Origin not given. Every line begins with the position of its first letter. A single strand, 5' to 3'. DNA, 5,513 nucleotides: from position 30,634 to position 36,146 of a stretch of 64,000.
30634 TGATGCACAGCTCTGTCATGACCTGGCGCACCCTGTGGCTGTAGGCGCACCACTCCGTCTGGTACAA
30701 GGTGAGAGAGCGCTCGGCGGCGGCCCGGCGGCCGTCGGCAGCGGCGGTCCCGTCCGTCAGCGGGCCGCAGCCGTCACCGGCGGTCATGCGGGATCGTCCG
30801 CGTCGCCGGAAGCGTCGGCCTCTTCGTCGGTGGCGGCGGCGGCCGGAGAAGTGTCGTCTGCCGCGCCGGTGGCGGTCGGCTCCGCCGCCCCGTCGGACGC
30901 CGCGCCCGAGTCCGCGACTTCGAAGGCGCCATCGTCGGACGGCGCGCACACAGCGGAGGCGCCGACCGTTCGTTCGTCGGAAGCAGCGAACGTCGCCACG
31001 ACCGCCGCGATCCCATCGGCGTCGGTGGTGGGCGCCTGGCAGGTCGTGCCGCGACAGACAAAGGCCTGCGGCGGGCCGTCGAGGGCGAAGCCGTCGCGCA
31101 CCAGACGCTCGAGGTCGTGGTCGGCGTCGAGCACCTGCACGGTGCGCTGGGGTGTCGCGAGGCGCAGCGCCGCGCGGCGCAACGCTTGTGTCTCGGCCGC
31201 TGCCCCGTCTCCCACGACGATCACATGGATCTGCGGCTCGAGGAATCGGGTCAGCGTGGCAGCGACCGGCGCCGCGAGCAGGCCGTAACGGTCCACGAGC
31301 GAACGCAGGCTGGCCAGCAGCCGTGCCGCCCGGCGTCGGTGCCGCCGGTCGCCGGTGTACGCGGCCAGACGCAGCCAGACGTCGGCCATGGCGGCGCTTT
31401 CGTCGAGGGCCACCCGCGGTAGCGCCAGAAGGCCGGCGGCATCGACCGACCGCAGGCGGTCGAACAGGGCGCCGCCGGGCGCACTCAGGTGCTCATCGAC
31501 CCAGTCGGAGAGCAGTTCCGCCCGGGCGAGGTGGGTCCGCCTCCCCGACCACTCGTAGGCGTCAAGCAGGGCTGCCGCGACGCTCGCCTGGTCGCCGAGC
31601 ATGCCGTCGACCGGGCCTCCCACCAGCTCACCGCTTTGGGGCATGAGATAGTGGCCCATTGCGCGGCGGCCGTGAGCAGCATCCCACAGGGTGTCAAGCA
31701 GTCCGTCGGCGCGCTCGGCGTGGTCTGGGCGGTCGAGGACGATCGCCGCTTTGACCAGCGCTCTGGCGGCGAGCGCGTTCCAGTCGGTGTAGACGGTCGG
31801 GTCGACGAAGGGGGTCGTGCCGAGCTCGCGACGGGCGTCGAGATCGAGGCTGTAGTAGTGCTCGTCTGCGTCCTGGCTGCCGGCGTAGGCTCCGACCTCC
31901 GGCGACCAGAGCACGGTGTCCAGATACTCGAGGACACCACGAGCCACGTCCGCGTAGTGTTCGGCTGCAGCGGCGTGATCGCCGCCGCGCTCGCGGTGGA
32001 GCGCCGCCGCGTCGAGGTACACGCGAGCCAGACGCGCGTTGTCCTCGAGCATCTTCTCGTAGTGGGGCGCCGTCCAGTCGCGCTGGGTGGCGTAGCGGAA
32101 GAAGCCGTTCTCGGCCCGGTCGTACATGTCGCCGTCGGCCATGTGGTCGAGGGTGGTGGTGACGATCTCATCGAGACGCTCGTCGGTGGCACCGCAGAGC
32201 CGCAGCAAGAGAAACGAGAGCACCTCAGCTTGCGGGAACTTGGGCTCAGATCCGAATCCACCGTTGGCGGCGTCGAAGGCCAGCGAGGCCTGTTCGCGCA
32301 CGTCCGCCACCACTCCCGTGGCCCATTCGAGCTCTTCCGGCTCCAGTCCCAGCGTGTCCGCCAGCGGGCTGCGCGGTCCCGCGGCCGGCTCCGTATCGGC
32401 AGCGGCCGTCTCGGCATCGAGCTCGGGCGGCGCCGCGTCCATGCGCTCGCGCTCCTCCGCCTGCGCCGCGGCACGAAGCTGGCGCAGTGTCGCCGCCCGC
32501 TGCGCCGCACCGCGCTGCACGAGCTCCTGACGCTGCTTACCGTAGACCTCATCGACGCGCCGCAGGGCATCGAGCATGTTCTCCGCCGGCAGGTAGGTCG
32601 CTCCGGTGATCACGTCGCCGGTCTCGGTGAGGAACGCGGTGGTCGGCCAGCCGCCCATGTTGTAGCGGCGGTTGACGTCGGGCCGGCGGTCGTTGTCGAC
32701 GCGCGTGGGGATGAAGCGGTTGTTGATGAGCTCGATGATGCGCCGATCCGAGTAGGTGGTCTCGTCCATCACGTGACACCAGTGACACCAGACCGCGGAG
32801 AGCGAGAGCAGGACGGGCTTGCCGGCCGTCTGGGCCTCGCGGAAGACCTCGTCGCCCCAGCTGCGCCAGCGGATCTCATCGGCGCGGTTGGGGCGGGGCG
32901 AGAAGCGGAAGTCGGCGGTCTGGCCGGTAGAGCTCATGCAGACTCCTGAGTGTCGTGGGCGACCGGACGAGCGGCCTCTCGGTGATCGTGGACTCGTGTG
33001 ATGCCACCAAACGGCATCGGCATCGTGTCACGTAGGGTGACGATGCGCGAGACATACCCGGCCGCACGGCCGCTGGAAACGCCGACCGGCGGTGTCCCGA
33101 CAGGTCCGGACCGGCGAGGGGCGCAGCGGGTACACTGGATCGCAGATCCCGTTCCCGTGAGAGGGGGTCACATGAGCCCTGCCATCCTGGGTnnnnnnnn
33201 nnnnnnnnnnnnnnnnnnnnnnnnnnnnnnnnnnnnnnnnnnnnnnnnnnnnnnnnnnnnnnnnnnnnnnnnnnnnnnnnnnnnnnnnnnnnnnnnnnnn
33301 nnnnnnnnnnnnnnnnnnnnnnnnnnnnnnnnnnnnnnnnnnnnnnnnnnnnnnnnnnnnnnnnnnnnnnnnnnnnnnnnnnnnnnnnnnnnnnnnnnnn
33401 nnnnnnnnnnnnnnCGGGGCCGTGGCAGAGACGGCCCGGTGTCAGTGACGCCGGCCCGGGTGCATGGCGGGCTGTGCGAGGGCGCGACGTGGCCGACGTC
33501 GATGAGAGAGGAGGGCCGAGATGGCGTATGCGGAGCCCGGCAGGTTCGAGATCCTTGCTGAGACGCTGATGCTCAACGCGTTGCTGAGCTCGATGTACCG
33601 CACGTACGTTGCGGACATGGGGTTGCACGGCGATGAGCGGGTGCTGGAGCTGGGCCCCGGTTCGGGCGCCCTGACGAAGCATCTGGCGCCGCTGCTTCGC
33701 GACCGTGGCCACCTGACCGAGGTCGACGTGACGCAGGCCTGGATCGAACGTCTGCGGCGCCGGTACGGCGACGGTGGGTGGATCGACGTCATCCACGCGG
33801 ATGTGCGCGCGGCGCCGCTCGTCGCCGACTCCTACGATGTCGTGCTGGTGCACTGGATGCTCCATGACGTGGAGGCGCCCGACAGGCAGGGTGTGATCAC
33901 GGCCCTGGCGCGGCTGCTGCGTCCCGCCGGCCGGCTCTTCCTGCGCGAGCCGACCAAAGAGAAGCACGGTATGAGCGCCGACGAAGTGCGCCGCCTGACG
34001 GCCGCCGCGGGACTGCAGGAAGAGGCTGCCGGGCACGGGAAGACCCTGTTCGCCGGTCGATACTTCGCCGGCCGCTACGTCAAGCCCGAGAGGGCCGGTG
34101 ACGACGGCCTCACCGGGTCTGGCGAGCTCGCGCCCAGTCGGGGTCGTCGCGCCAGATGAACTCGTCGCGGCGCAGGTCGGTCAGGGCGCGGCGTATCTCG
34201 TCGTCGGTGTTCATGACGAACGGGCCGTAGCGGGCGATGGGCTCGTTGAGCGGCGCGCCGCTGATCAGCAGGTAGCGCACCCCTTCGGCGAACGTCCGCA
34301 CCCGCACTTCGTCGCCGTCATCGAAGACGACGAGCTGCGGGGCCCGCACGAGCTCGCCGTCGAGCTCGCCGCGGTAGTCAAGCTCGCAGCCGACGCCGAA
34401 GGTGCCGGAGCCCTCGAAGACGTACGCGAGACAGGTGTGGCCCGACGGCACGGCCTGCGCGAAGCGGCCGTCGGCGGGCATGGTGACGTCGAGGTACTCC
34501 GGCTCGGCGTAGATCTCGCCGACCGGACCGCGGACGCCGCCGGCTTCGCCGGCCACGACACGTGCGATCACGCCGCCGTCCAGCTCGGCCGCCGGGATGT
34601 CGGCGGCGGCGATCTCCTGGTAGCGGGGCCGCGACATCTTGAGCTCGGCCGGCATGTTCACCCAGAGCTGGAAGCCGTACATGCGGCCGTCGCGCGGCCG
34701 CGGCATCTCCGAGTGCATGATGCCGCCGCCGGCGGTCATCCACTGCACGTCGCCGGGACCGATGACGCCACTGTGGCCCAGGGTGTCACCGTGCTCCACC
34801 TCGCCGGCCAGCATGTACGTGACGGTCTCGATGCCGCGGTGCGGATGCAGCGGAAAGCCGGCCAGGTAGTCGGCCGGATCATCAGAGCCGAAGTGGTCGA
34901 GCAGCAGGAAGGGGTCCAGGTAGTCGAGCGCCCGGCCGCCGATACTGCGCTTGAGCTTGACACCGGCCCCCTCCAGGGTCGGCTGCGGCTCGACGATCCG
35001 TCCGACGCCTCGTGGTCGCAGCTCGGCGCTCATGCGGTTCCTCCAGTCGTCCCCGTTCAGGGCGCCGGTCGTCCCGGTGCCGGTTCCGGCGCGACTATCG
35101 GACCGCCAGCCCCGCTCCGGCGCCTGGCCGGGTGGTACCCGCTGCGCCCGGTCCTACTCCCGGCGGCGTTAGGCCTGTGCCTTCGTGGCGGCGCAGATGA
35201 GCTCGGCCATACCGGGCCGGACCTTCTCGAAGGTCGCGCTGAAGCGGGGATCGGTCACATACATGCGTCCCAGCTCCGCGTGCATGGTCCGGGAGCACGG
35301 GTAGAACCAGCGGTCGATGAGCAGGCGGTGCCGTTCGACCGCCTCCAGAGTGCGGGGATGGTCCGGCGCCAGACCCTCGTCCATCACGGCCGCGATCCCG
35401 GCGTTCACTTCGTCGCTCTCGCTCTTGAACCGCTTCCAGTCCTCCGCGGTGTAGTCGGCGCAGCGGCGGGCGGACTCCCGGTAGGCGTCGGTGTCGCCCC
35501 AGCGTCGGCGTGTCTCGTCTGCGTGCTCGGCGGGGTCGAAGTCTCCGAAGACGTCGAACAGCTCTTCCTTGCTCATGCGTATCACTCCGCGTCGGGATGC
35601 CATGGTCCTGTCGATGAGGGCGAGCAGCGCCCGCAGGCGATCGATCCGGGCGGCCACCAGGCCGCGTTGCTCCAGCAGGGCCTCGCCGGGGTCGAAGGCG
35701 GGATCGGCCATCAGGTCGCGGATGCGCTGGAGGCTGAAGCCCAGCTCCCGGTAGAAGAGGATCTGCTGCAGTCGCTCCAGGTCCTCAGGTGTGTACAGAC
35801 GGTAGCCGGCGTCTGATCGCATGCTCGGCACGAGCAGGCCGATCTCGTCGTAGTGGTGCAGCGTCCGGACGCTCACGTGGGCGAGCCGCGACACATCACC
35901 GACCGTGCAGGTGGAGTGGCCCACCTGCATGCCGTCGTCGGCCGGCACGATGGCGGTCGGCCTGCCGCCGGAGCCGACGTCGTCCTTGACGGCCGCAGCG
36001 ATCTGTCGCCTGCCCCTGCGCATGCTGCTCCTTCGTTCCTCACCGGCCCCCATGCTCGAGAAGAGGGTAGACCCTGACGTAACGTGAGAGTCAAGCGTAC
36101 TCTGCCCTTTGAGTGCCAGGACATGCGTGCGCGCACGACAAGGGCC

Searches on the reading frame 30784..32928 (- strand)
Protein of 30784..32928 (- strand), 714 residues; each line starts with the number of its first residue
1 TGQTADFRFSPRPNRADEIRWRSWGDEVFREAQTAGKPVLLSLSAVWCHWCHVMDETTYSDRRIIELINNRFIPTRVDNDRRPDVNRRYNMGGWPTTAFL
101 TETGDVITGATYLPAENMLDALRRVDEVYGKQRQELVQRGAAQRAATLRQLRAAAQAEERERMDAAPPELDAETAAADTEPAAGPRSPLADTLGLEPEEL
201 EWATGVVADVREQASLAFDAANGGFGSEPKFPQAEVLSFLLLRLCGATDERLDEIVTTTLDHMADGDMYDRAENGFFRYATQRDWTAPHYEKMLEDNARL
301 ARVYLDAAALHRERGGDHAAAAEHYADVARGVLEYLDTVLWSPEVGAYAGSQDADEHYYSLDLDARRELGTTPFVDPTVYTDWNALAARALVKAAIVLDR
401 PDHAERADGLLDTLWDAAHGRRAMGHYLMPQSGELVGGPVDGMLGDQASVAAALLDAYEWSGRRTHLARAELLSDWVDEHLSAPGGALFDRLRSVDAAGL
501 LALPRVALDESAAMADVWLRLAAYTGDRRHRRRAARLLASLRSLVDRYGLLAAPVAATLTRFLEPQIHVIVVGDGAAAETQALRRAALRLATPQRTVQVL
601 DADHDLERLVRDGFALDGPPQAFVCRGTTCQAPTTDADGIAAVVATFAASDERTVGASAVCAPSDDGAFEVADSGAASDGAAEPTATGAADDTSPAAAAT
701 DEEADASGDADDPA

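Call 10: search_protein_families(library=pfam, proteins=[window:30784-32928:-], max_evalue=0.01)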
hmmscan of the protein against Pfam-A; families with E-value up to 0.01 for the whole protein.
window:30784-32928:- (714 aa): 4 families
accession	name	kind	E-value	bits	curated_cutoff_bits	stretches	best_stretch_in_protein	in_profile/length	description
PF03190.21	Thioredox_DsbH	-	6.9e-33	114.4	27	1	16-140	17-155/163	Protein of unknown function, DUF255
PF13899.12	Thioredoxin_7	-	8.4e-13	48.7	27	1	20-100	1-81/83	Thioredoxin-like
PF13098.12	Thioredoxin_2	-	1.3e-05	25.9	27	1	33-122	2-104/104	Thioredoxin-like domain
PF00085.26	Thioredoxin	-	0.0014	19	23.5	1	32-104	13-83/103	Thioredoxin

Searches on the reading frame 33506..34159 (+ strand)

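Call 37: search_protein_families(library=pfam, proteins=[window:33506-34159:+], max_evalue=0.001)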
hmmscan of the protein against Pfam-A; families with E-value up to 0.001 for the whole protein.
window:33506-34159:+ (217 aa): 10 families
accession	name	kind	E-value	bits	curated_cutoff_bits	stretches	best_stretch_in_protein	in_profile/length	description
PF08241.18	Methyltransf_11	-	2.4e-16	60.6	21.2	1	47-146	1-95/95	Methyltransferase domain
PF13649.12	Methyltransf_25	-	8.7e-16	58.8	27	1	46-142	1-97/97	Methyltransferase domain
PF08242.18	Methyltransf_12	-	3.3e-11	44.2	30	1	47-144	1-98/98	Methyltransferase domain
PF13847.12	Methyltransf_31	-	3.7e-10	40.1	27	1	41-150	2-113/145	Methyltransferase domain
PF01209.24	Ubie_methyltran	-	4.1e-08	33.3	20.1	1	38-151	43-156/233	ubiE/COQ5 methyltransferase family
PF13489.12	Methyltransf_23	-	9.1e-08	32.4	27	1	42-180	22-143/164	Methyltransferase domain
PF05401.17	NodS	-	6.5e-07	29.8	24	1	45-148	46-146/201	Nodulation protein S (NodS)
PF20922.3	Anamorsin_N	-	9.7e-06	25.8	27.1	1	76-155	17-96/163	Anamorsin, N-terminal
PF06080.18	DUF938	-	2.2e-05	24.8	27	1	32-159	19-150/202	Protein of unknown function (DUF938)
PF00398.26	RrnaAD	-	3.5e-05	23.5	24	1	38-105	26-90/263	Ribosomal RNA adenine dimethylase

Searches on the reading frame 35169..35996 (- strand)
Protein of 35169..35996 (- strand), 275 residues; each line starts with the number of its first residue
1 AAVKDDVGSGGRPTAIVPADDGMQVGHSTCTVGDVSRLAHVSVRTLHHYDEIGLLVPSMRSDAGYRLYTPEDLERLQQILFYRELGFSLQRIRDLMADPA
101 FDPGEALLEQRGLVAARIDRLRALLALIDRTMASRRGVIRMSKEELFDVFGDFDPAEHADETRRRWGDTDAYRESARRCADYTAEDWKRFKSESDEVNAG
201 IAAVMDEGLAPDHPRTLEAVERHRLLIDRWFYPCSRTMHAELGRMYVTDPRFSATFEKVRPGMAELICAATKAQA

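Call 37: search_protein_families(library=pfam, proteins=[window:35169-35996:-], max_evalue=0.001)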
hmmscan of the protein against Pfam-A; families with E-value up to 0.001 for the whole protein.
window:35169-35996:- (275 aa): 4 families
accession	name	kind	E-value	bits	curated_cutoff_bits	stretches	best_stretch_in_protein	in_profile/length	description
PF07739.18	TipAS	-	1.4e-34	119.6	23.8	1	158-273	1-116/117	TipAS antibiotic-recognition domain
PF13411.12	MerR_1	-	4.7e-19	68.7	21.6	1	30-97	1-67/69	MerR HTH family regulatory protein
PF00376.29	MerR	-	3.2e-15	56.1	28.2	1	31-68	1-38/38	MerR family regulatory protein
PF09278.17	MerR-DNA-bind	-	8.7e-08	33.1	25.4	1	73-130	1-57/65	MerR, DNA binding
